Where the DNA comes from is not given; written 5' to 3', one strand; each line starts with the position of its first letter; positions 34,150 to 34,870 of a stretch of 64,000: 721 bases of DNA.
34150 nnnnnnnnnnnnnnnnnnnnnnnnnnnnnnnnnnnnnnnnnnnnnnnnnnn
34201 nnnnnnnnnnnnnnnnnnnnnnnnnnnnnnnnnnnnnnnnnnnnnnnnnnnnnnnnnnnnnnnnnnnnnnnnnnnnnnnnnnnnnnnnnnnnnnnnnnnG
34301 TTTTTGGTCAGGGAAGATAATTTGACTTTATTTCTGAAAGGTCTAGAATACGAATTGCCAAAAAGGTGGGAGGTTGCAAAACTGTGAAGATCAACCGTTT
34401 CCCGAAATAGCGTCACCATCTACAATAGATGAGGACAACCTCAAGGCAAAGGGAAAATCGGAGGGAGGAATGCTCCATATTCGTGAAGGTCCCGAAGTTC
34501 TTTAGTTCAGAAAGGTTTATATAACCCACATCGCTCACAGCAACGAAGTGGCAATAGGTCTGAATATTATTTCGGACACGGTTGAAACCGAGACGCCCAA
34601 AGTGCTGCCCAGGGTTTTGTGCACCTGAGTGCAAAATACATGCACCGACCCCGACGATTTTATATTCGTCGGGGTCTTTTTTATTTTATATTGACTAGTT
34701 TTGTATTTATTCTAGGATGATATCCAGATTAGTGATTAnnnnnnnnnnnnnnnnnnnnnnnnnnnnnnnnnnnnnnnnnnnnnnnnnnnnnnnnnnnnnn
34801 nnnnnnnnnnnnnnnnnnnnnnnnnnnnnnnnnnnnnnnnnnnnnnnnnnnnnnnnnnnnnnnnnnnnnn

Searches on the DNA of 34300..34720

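Call 50: search_rna_families(source=window, start=34300, end=34720, threshold=evalue, max_evalue=10, show_alignments=2)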
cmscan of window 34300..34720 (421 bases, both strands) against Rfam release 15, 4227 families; matches with E-value up to 10: 7.
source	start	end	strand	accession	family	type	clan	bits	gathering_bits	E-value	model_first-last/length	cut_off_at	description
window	34621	34684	+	RF02074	STnc240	Gene; sRNA;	-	32.8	55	0.0034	1-77/77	no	Enterobacterial sRNA STnc240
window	34642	34714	-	RF02074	STnc240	Gene; sRNA;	-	21.6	55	0.82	1-77/77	no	Enterobacterial sRNA STnc240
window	34634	34683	+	RF02399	NsiR1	Gene; sRNA;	-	18.9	39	0.23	1-60/60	no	Nitrogen stress-induced RNA 1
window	34516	34567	-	RF00364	mir-BART2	Gene; miRNA;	-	16.1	60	6.2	1-62/62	no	mir-BART2 microRNA precursor family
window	34606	34682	+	RF02837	anti-hemB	Gene; sRNA;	-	15.7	49.5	0.36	1-81/81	no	Burkholderia RNA 7 (anti-hemB)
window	34644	34720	-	RF00514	His_leader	Cis-reg; leader;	-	15.3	49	4.6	40-126/126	5'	Histidine operon leader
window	34554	34690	+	RF00557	L10_leader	Cis-reg; leader;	-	14.5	44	5.6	1-138/138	no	Ribosomal protein L10 leader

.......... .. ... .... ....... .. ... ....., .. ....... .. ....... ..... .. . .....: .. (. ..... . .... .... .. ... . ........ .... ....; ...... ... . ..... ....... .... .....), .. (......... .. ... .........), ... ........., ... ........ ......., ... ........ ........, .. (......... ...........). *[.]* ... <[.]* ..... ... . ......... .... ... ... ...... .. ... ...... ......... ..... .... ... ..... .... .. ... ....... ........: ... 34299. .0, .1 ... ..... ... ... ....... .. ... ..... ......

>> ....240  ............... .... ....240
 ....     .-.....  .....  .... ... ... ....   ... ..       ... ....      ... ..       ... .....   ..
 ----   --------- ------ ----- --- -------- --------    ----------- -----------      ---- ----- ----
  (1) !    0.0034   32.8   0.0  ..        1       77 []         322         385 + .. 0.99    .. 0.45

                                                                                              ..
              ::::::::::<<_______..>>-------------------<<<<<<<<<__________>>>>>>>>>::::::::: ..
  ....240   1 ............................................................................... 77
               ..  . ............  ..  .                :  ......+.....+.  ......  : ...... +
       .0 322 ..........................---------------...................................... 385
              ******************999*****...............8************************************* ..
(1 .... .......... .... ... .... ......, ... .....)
